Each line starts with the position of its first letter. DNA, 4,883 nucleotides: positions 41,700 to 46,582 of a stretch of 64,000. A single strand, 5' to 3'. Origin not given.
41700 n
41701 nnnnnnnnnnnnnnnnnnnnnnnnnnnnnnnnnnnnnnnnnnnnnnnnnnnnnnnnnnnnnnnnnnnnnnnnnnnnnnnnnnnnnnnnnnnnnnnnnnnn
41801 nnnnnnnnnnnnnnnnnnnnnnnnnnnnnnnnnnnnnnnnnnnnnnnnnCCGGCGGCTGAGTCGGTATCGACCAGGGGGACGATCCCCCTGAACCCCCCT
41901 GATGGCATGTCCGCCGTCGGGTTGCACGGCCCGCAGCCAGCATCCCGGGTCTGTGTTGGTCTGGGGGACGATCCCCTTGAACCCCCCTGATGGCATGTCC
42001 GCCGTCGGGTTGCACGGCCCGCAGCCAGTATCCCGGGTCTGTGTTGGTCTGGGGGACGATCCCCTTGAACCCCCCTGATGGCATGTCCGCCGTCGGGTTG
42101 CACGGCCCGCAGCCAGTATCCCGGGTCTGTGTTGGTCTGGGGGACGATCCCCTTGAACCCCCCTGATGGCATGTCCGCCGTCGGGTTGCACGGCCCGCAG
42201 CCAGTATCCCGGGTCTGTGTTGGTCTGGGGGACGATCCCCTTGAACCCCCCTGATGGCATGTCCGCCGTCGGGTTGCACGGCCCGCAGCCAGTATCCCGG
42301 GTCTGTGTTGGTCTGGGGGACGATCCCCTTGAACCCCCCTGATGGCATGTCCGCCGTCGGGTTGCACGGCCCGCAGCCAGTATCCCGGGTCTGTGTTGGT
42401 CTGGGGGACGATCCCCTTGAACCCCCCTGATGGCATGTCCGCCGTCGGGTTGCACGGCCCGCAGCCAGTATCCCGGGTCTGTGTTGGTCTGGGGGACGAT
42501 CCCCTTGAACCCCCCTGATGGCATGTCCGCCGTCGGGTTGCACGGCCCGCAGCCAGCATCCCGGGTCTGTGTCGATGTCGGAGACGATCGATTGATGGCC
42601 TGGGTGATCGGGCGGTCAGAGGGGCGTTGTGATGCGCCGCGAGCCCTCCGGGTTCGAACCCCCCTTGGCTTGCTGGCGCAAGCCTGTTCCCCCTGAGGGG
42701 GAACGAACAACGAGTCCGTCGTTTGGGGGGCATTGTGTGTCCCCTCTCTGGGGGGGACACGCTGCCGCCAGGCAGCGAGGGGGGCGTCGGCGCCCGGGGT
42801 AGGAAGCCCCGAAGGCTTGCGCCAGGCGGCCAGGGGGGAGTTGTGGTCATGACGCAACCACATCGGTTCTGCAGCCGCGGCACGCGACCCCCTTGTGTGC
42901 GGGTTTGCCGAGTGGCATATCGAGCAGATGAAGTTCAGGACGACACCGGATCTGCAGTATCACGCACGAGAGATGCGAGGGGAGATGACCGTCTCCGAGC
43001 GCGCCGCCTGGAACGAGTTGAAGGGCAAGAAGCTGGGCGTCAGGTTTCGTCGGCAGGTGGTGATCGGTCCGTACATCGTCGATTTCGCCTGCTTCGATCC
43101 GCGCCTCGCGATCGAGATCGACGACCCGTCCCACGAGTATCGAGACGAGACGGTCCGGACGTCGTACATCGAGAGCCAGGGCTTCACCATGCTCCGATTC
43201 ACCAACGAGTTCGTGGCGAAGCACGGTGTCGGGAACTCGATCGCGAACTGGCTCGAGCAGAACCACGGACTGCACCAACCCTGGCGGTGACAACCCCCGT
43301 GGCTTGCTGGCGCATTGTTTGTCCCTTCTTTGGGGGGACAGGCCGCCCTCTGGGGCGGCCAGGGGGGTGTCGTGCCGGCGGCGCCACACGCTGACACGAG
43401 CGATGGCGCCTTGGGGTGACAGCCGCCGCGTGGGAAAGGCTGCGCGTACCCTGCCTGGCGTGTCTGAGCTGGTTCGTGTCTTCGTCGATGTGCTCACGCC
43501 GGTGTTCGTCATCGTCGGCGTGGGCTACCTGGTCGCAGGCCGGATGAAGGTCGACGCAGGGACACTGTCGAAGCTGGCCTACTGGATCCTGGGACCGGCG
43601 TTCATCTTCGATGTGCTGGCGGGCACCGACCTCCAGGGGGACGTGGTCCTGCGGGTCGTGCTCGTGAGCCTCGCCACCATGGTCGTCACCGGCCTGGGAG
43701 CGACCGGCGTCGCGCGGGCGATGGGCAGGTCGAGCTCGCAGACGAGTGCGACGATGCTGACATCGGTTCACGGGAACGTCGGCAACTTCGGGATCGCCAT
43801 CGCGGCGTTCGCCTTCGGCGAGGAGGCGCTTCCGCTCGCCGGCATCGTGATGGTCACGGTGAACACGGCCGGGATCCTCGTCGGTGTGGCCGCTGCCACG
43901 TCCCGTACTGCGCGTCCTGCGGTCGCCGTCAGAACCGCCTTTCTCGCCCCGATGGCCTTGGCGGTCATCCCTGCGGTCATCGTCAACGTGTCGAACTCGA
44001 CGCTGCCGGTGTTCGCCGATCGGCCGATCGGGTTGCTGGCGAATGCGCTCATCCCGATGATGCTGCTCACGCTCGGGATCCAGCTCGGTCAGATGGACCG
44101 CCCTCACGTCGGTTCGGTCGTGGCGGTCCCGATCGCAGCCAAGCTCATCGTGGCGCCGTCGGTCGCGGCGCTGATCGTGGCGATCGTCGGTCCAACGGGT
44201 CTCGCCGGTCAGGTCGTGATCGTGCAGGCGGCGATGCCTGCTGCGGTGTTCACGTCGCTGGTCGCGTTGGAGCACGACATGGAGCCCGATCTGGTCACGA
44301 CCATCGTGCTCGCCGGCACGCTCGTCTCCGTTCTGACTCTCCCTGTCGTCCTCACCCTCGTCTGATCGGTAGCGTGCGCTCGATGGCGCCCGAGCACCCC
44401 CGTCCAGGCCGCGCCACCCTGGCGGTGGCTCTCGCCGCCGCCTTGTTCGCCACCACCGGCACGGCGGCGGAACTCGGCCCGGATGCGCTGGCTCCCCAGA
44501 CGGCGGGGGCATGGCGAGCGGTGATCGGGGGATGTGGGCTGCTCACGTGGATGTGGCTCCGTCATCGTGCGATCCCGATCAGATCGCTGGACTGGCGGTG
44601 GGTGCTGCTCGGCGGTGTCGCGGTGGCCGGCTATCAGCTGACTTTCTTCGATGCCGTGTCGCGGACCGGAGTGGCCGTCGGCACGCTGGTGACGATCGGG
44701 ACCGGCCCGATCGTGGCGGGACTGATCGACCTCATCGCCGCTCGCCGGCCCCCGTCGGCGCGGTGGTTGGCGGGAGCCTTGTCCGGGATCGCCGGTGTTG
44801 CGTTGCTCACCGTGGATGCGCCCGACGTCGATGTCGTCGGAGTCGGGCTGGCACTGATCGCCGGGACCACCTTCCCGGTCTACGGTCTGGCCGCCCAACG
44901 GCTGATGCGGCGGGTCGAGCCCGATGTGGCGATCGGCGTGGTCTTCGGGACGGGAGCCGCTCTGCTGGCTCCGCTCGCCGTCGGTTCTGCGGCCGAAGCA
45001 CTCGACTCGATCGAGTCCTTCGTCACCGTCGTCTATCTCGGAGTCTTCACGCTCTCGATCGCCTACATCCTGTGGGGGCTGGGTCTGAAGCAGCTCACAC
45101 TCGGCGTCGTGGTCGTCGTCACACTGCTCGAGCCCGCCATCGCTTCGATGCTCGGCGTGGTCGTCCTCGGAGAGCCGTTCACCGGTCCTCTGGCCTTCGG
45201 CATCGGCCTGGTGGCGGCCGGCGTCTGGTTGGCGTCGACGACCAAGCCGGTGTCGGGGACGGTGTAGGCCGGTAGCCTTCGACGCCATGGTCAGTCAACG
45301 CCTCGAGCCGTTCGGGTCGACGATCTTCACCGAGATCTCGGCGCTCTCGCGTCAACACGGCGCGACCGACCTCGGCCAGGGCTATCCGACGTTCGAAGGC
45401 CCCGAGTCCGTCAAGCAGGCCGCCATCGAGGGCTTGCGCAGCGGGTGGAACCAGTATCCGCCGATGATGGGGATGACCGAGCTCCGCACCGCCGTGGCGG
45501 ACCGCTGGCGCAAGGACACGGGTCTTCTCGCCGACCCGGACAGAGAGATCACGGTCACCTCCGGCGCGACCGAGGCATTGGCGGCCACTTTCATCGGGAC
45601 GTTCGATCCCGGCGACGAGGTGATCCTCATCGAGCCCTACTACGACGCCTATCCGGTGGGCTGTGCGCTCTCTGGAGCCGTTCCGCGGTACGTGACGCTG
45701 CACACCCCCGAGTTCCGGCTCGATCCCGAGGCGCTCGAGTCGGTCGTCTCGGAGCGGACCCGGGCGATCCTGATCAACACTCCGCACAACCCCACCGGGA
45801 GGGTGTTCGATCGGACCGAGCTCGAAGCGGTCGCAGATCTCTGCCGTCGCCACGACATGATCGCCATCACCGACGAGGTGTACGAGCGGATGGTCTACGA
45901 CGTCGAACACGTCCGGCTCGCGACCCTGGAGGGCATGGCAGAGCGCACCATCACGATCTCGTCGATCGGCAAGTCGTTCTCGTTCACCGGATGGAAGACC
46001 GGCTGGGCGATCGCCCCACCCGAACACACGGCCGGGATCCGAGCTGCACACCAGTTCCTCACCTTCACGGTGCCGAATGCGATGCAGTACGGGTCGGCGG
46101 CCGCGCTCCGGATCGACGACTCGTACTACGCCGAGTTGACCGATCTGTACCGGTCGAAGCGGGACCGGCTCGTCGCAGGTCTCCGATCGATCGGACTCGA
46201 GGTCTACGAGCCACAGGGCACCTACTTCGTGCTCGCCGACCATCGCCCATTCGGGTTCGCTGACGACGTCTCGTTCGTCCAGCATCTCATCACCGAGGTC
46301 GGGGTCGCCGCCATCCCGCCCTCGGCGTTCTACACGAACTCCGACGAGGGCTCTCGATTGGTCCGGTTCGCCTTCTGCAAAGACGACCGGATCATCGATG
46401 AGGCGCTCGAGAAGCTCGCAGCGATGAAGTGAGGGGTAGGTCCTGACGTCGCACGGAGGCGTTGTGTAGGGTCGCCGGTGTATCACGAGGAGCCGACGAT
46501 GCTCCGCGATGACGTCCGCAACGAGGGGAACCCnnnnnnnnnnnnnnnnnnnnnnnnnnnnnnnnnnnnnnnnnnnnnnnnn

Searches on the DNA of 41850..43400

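Call 22: search_rna_families(source=window, start=41850, end=42900, threshold=evalue, max_evalue=10)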
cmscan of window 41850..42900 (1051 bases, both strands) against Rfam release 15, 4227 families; matches with E-value up to 10: 14.
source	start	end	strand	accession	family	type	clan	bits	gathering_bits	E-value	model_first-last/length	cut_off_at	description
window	42737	42788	+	RF01762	whalefall-1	Gene; sRNA;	-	21.3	37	0.0087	1-56/56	no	Whalefall-1 RNA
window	41873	41918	+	RF00192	BLV_package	Cis-reg;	-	21.3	70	0.06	1-55/55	no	Bovine leukaemia virus RNA packaging signal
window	41961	42006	+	RF00192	BLV_package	Cis-reg;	-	20.7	70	0.084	1-55/55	no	Bovine leukaemia virus RNA packaging signal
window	42049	42094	+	RF00192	BLV_package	Cis-reg;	-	20.7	70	0.084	1-55/55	no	Bovine leukaemia virus RNA packaging signal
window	42137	42182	+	RF00192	BLV_package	Cis-reg;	-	20.7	70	0.084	1-55/55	no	Bovine leukaemia virus RNA packaging signal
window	42225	42270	+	RF00192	BLV_package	Cis-reg;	-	20.7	70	0.084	1-55/55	no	Bovine leukaemia virus RNA packaging signal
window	42313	42358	+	RF00192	BLV_package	Cis-reg;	-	20.7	70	0.084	1-55/55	no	Bovine leukaemia virus RNA packaging signal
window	42401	42446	+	RF00192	BLV_package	Cis-reg;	-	20.7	70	0.084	1-55/55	no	Bovine leukaemia virus RNA packaging signal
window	42489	42534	+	RF00192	BLV_package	Cis-reg;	-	20.7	70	0.084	1-55/55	no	Bovine leukaemia virus RNA packaging signal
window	42653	42707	+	RF02260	MAT2A_A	Cis-reg;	-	18.1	40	0.55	1-65/65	no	MAT2A 3'UTR stem loop A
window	42684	42761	+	RF01010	mir-632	Gene; miRNA;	-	17.9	67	5.9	1-84/84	no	mir-632 microRNA precursor family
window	42719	42752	+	RF03386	mir-1994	Gene; miRNA;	-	15.5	47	6.1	1-66/66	no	mir-1994 microRNA precursor family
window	42680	42763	+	RF00468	HCV_SLVII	Cis-reg;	-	13.7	63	9.3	1-70/70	no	Hepatitis C virus stem-loop VII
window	41872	41934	+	RF01068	Guanidine-II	Cis-reg; riboswitch;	-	13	32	8.8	1-48/48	no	Guanidine-II riboswitch aptamer (mini-ykkC)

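Call 74: search_rna_families(source=window, start=42640, end=43400, threshold=evalue, max_evalue=1, show_alignments=3)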
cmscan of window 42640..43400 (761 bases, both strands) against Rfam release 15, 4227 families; matches with E-value up to 1: 3.
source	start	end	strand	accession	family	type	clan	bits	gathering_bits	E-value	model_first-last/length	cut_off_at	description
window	43319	43371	+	RF01762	whalefall-1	Gene; sRNA;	-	23.3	37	0.0014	1-56/56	no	Whalefall-1 RNA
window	42737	42788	+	RF01762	whalefall-1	Gene; sRNA;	-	21.3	37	0.0063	1-56/56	no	Whalefall-1 RNA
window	42653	42707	+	RF02260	MAT2A_A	Cis-reg;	-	18.1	40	0.4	1-65/65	no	MAT2A 3'UTR stem loop A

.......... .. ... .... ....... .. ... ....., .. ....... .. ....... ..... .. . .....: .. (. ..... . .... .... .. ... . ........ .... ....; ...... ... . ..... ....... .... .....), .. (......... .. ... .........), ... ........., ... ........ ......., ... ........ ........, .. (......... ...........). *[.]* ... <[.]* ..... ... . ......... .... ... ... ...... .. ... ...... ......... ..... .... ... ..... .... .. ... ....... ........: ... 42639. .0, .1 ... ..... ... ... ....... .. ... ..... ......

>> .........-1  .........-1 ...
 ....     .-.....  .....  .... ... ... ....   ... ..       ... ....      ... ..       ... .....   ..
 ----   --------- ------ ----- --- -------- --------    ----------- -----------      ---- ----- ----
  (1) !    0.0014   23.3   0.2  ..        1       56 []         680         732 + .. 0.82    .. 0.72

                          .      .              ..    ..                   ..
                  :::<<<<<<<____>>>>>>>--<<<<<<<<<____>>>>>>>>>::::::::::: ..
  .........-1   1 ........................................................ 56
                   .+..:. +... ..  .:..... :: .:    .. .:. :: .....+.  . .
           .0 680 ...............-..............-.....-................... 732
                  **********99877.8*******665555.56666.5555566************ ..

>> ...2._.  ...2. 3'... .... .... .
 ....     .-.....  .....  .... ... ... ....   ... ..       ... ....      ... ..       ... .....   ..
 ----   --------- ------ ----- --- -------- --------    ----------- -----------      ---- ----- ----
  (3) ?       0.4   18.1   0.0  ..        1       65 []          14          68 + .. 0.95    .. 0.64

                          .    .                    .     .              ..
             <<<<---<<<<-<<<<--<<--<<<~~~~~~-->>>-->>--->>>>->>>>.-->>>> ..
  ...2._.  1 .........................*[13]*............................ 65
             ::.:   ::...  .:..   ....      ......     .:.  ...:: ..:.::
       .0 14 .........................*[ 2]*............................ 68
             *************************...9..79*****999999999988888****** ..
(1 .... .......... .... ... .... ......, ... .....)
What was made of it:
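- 42660..42789 (.): Companion hairpin elements: E3 (42660-42710), which is an inverted E2-like copy, and E2 (42731-42789, + strand), which resembles Whalefall-1. Rfam RF01762 matches end to end at 21.3 bits, below the gathering score of 37 (calls 22, 74).
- Closest known: Whalefall-1 RNA motif. Same: It has the same two-hairpin layout and the same conserved GACAG and CAGGG.G single-stranded stretches (calls 22, 74).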

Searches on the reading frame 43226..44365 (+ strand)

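Call 30: search_protein_families(library=pfam, proteins=[window:43226-44365:+], max_evalue=0.001)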
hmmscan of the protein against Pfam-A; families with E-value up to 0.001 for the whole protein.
window:43226-44365:+ (379 aa): 1 family
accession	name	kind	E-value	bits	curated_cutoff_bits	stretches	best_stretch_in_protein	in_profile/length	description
PF03547.23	Mem_trans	-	2.8e-21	75.9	25.7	2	234-375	196-342/343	Membrane transport protein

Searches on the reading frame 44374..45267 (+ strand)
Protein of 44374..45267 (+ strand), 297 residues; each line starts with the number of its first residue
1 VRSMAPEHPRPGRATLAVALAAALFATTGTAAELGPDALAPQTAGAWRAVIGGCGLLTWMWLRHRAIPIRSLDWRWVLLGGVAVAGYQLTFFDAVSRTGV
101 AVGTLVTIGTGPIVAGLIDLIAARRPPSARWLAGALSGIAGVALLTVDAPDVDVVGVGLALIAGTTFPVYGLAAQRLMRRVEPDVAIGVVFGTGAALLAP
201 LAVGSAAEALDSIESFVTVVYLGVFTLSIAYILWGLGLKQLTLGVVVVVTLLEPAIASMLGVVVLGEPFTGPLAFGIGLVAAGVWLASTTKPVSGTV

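Call 30: search_protein_families(library=pfam, proteins=[window:44374-45267:+], max_evalue=0.001)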
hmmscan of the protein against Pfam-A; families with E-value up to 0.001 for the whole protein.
window:44374-45267:+ (297 aa): 1 family
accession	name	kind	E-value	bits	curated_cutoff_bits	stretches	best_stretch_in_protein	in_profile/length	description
PF00892.27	EamA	-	3.4e-31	108.8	28.2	2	156-288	3-134/135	EamA-like transporter family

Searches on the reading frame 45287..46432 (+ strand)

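Call 30: search_protein_families(library=pfam, proteins=[window:45287-46432:+], max_evalue=0.001)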
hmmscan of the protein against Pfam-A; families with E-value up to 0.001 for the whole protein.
window:45287-46432:+ (381 aa): 4 families
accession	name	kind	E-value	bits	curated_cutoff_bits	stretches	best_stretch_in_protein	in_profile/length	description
PF00155.27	Aminotran_1_2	-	1.1e-67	229.2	19.7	1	27-377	4-361/361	Aminotransferase class I and II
PF01041.23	DegT_DnrJ_EryC1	-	5.6e-08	32.8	19.8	1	88-196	43-145/360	DegT/DnrJ/EryC1/StrS aminotransferase family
PF01053.26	Cys_Met_Meta_PP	-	1.5e-06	27.5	27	1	86-199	69-176/381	Cys/Met metabolism PLP-dependent enzyme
PF00266.25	Aminotran_5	-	5.7e-06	26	21.5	1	82-198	58-177/371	Aminotransferase class-V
